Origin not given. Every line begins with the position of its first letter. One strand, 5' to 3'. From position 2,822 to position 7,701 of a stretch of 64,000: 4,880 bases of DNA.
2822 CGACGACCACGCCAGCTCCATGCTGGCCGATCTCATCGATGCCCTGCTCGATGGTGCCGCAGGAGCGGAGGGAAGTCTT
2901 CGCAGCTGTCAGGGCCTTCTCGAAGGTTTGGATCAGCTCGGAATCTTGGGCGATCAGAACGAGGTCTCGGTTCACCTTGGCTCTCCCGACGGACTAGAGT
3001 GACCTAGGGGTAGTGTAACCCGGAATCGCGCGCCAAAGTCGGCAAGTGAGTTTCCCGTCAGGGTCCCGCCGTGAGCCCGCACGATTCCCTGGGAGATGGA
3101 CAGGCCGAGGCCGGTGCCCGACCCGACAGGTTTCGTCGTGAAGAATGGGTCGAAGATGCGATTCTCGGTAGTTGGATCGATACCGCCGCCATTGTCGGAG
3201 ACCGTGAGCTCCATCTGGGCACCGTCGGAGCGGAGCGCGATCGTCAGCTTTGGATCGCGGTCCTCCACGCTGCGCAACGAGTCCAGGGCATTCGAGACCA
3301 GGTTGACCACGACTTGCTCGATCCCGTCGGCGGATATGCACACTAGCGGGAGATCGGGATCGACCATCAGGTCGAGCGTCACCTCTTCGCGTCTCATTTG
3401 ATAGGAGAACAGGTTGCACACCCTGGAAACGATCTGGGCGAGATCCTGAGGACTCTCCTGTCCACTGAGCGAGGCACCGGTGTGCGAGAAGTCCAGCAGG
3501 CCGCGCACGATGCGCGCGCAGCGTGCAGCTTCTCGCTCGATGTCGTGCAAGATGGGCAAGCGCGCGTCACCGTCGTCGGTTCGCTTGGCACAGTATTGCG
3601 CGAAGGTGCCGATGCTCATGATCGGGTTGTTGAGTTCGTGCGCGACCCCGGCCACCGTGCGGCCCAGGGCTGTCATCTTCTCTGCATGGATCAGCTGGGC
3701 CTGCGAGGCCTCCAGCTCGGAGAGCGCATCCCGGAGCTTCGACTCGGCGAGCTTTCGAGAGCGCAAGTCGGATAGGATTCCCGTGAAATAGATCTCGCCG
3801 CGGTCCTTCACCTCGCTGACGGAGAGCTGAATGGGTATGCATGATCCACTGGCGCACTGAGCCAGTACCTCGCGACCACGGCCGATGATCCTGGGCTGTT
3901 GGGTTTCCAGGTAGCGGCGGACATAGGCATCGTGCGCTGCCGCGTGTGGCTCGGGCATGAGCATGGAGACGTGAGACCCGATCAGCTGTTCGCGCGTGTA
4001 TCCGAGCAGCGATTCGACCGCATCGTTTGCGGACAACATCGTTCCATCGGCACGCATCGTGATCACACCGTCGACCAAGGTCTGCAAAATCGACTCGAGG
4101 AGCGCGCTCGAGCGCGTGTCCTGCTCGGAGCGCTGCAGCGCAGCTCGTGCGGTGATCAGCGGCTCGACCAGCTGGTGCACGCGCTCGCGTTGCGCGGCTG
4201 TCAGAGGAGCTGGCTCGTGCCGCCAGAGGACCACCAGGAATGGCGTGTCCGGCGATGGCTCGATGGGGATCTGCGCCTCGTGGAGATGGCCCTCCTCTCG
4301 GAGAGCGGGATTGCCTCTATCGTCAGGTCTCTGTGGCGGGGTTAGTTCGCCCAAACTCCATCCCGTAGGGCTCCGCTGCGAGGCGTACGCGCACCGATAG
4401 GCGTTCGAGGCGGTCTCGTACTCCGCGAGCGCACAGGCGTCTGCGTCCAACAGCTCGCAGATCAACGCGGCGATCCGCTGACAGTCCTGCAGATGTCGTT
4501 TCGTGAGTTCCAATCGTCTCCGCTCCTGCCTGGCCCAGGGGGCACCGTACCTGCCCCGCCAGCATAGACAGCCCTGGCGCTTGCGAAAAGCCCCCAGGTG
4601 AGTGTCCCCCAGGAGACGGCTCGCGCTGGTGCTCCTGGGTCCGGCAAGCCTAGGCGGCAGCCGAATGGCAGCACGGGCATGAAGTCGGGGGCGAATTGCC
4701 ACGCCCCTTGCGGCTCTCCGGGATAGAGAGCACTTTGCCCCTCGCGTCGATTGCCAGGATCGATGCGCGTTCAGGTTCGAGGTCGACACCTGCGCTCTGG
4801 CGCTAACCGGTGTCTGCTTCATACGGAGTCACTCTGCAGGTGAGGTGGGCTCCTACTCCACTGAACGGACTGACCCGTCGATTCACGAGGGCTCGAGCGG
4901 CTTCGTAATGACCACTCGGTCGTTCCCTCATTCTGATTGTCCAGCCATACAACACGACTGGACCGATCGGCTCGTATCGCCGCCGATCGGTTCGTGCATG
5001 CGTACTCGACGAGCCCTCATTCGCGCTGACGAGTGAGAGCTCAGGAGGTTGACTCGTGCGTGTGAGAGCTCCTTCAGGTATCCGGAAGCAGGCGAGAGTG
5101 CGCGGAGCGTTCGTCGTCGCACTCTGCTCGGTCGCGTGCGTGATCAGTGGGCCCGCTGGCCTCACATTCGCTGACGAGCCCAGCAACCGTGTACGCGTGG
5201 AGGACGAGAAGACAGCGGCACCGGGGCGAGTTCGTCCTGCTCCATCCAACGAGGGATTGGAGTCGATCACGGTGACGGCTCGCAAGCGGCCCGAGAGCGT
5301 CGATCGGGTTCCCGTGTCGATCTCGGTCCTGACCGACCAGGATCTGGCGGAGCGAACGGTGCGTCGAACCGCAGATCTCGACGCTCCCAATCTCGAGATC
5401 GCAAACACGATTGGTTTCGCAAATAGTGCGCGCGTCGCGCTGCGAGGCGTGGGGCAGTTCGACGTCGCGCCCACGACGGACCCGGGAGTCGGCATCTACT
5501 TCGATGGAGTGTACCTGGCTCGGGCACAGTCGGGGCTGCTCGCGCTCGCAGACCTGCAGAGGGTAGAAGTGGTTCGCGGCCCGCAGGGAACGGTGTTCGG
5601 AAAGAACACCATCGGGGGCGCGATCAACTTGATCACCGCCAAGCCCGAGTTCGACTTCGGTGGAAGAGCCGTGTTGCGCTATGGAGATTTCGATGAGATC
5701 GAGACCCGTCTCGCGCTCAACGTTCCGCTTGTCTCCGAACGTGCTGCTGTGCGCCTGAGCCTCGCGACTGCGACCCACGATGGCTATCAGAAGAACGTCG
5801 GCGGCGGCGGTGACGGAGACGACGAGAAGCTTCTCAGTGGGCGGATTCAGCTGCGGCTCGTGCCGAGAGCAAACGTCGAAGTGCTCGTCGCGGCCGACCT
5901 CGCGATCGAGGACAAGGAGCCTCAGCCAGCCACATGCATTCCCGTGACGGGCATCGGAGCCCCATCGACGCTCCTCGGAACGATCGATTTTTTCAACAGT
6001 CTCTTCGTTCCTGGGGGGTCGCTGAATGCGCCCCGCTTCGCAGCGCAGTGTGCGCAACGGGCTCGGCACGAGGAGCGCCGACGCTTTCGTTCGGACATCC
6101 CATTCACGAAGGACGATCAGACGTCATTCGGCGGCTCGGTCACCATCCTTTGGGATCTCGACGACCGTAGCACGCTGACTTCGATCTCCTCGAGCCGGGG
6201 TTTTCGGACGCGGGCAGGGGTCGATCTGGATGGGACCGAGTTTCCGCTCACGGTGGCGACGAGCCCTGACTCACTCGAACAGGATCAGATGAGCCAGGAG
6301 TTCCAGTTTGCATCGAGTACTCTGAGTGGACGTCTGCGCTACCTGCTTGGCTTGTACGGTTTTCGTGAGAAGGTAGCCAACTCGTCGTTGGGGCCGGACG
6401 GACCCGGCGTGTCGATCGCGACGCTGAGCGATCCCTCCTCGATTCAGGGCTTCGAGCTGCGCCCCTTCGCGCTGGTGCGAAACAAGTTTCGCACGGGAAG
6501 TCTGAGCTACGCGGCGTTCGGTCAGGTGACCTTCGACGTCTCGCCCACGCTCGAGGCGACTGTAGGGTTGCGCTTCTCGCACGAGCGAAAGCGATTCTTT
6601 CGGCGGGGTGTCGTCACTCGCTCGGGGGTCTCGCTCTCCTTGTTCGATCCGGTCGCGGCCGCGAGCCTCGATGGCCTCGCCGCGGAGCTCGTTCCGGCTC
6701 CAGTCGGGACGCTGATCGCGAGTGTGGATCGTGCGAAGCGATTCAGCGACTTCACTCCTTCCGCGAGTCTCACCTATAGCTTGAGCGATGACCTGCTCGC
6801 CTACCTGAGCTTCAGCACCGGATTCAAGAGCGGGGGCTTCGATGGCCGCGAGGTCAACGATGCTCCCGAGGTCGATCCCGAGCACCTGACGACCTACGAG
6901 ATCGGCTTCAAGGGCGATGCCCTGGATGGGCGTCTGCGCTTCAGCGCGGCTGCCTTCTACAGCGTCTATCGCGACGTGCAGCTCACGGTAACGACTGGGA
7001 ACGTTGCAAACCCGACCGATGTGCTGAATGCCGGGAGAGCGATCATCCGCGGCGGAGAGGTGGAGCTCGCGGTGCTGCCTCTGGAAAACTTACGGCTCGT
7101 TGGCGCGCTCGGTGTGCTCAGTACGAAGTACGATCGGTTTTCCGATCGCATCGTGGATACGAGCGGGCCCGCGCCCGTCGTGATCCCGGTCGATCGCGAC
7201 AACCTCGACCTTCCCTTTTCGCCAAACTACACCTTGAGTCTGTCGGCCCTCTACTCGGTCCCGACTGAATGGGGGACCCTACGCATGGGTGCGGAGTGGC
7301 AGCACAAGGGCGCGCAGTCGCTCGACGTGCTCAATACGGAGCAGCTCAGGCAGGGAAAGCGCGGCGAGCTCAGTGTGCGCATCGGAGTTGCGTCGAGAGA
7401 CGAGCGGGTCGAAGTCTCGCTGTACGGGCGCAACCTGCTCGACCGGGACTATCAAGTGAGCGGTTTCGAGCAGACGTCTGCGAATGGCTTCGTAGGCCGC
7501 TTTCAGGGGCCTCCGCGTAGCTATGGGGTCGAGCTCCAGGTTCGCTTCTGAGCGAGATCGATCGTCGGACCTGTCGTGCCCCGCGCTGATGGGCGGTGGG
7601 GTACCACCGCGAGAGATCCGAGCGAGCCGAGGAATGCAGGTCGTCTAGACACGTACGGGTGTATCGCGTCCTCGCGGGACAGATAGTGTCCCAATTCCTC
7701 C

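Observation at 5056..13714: TonB-dependent receptor, TetR, and a tandem pair of ~810-aa di-haem CCP/MauG-like secreted proteins: a module type that recurs three times in the window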

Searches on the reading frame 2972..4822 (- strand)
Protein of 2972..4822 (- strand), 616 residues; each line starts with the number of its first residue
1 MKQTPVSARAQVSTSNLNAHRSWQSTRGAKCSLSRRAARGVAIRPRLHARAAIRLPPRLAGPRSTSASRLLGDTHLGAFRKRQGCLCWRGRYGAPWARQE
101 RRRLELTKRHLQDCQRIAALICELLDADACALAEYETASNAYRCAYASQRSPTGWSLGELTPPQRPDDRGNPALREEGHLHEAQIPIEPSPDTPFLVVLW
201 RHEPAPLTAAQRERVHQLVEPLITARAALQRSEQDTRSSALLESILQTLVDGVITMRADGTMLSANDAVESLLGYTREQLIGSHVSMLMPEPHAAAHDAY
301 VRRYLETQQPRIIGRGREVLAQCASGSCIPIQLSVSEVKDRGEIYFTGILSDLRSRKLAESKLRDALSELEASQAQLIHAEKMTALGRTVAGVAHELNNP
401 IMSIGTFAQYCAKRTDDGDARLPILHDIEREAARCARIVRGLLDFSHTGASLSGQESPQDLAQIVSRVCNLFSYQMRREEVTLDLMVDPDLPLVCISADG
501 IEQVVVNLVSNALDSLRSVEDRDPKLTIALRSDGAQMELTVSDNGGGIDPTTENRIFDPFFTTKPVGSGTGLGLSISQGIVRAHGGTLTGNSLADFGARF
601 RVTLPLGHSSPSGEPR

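Call 4: search_protein_families(library=pfam, proteins=[window:2972-4822:-], max_evalue=0.01)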
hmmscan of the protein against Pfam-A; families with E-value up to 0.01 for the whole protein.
window:2972-4822:- (616 aa): 8 families
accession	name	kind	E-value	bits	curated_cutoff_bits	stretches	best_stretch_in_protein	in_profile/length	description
PF02518.31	HATPase_c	-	6.8e-23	81.7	26.4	1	498-607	3-110/111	Histidine kinase-, DNA gyrase B-, and HSP90-like ATPase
PF00989.32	PAS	-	1.1e-15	58.1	22.6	1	241-352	2-112/113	PAS fold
PF13426.13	PAS_9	-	1.9e-11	44.6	27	1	251-353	2-101/103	PAS domain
PF00512.31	HisKA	-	1e-10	42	26.9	1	386-447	2-62/66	His Kinase A (phospho-acceptor) domain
PF08448.16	PAS_4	-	3.4e-09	37.3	23.1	1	248-356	3-108/110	PAS fold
PF24820.1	Diguanyl_cycl_sensor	-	1.8e-06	28.3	28.1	1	246-340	2-98/109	Diguanylate cyclase-like sensor domain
PF13188.13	PAS_8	-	0.00042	20.6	21.8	1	241-285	2-47/65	PAS domain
PF14501.12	HATPase_c_5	-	0.00056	20.2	22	1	501-589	6-87/102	GHKL domain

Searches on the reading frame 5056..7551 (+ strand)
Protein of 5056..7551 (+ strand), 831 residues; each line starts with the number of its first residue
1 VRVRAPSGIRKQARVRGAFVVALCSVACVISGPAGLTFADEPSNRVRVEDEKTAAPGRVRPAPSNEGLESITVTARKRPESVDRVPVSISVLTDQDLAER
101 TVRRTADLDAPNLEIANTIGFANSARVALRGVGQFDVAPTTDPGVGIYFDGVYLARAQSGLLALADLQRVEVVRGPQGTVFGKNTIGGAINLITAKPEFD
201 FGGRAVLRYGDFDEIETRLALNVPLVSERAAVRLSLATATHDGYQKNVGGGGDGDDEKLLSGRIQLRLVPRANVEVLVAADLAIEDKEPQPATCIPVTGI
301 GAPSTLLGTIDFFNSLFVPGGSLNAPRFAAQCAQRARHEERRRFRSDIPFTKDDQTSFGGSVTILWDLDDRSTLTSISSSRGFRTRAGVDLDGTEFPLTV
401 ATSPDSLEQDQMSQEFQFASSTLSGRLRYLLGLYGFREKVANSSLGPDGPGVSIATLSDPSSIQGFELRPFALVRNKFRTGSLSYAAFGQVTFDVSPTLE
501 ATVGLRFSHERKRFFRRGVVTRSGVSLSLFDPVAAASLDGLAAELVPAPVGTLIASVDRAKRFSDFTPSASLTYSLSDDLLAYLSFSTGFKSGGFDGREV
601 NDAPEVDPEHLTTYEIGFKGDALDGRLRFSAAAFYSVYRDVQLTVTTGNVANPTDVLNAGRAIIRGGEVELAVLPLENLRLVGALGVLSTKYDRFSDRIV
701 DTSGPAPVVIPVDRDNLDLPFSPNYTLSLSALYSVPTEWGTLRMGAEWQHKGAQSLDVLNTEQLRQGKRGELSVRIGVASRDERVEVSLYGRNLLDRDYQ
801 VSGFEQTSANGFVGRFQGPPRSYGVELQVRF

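Call 4: search_protein_families(library=pfam, proteins=[window:5056-7551:+], max_evalue=0.01)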
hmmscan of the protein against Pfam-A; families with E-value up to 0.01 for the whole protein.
window:5056-7551:+ (831 aa): 2 families
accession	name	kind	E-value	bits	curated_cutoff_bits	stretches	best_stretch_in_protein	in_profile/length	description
PF00593.30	TonB_dep_Rec_b-barrel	-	4.2e-35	122.9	27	1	341-794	46-436/436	TonB dependent receptor-like, beta-barrel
PF07715.20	Plug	-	5.8e-13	49.7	23.9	1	83-189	3-107/107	TonB-dependent Receptor Plug Domain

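Call 60: search_protein_families(library=ncbifam, proteins=[window:5056-7551:+], max_evalue=0.001)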
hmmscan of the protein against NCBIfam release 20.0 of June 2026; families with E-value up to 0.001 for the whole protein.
window:5056-7551:+ (831 aa): 24 families
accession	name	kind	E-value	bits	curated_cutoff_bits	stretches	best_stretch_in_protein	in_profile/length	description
TIGR01783.1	TonB-siderophor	subfamily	1.7e-42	145.9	223.5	2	560-831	402-649/649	TonB-dependent siderophore receptor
TIGR01785.1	TonB-hemin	subfamily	1.6e-21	76.5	316.85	2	68-209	1-149/677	TonB-dependent heme/hemoglobin receptor family protein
NF053590.1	TonB_dep_TOL0244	equivalog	1e-17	64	645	2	66-211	8-156/604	TOL_0244 family TonB-dependent receptor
TIGR01779.1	TonB-B12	equivalog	1.8e-16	59.8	599.7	1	65-256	25-216/614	TonB-dependent vitamin B12 receptor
TIGR01786.1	TonB-hemlactrns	subfamily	1.9e-16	59.6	323.75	2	70-197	2-136/719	TonB-dependent hemoglobin/transferrin/lactoferrin family receptor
NF049960.1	siderphRecptFauA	equivalog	8.8e-16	57.5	900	2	74-246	66-234/727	TonB-dependent alcaligin siderophore receptor FauA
NF007465.0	PRK10044.1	equivalog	8.4e-13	47.4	803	2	26-198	20-190/726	ferrichrome porin FhuA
NF010010.0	PRK13483.1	equivalog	2.2e-12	45.8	927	1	65-203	30-171/660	ligand-gated channel protein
NF047944.1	FoxamRcptFoxA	equivalog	1.3e-11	43.6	1300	1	84-242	53-211/697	ferrioxamine B receptor FoxA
NF007926.1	PRK10641.1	equivalog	3.1e-11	42.6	836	1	67-196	26-155/617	TonB-dependent vitamin B12 receptor BtuB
NF007349.0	PRK09840.1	equivalog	1.3e-10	40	686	1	146-238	128-217/760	catecholate siderophore receptor Fiu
NF041535.1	TonB_rec_PqqU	equivalog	2.3e-10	39.4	1200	1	80-196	11-131/676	TonB-dependent receptor PqqU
NF007447.0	PRK10003.1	equivalog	1.1e-08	33.9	666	1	76-247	70-232/727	ferric-rhodotorulic acid/ferric-coprogen receptor FhuE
NF010651.0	PRK14050.1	equivalog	1.7e-08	33.1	884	1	62-198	56-189/730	TonB-dependent siderophore receptor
NF007478.2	PRK10064.1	equivalog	6.8e-08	31.2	745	1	66-196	28-159/663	catecholate siderophore receptor CirA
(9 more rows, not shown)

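Call 81: find_related_loci(query=A3, collection=metagenome_contigs, flank=10000)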
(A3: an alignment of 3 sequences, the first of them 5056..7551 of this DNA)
Query A3 (831 aa) in metagenome_contigs; peptide patterns used: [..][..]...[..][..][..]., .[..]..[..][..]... (x = any residue, [..] = any of these).
600 stretches matched a pattern (row limit reached: there are more); 593 encode a relative of the query (tblastn E <= 1e-3); the best 80 are kept; 80 distinct loci.
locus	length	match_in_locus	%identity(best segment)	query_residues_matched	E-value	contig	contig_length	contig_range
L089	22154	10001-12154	29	48-831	1e-93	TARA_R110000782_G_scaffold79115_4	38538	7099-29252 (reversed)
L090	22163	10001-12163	33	68-831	3e-90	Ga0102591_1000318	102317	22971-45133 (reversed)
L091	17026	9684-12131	30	6-831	2e-90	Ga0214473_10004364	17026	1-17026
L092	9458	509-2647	29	66-831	8e-83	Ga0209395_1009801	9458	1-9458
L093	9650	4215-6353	29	66-831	8e-83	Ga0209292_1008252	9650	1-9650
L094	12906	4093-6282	30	23-831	2e-82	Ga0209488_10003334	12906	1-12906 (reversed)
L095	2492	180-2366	30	68-796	6e-83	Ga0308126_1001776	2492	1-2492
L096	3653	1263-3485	30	66-831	1e-80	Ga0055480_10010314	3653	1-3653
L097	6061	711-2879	30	68-831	7e-79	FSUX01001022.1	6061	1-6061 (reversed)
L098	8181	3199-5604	29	61-831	2e-77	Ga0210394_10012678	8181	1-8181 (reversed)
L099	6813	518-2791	29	66-831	2e-77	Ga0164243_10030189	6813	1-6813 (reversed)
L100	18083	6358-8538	29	68-831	4e-77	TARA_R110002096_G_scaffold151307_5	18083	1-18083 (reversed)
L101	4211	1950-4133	31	61-831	2e-77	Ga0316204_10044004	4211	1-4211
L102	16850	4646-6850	30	41-831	2e-76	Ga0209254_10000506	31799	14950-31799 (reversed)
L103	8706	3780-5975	30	68-804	2e-74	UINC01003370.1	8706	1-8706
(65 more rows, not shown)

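Call 85: search_protein_families(library=pfam, proteins=[L094:1738-3939:+], max_evalue=0.1)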
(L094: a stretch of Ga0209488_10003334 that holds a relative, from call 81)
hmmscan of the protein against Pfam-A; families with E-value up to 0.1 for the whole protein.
L094:1738-3939:+ (733 aa): 6 families
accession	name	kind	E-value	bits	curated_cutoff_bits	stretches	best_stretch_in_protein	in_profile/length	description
PF24684.1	Vgb_lyase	-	1.9e-16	60.2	50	2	289-430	58-185/290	Virginiamycin B lyase family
PF13620.12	CarboxypepD_reg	-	1e-08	35.8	32.3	1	41-106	2-60/82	Carboxypeptidase regulatory-like domain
PF08450.18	SGL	-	3.7e-06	27.1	26.3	1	299-552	14-245/246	SMP-30/Gluconolactonase/LRE-like region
PF02369.22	Big_1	-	0.00046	20.7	34.9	1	41-102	21-80/93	Bacterial Ig-like domain (group 1)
PF00034.26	Cytochrom_C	-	0.00068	21.3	21.3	0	650-703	7-62/90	Cytochrome c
PF13442.11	Cytochrome_CBB3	-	0.028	15.2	27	0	653-697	12-44/68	Cytochrome C oxidase, cbb3-type, subunit III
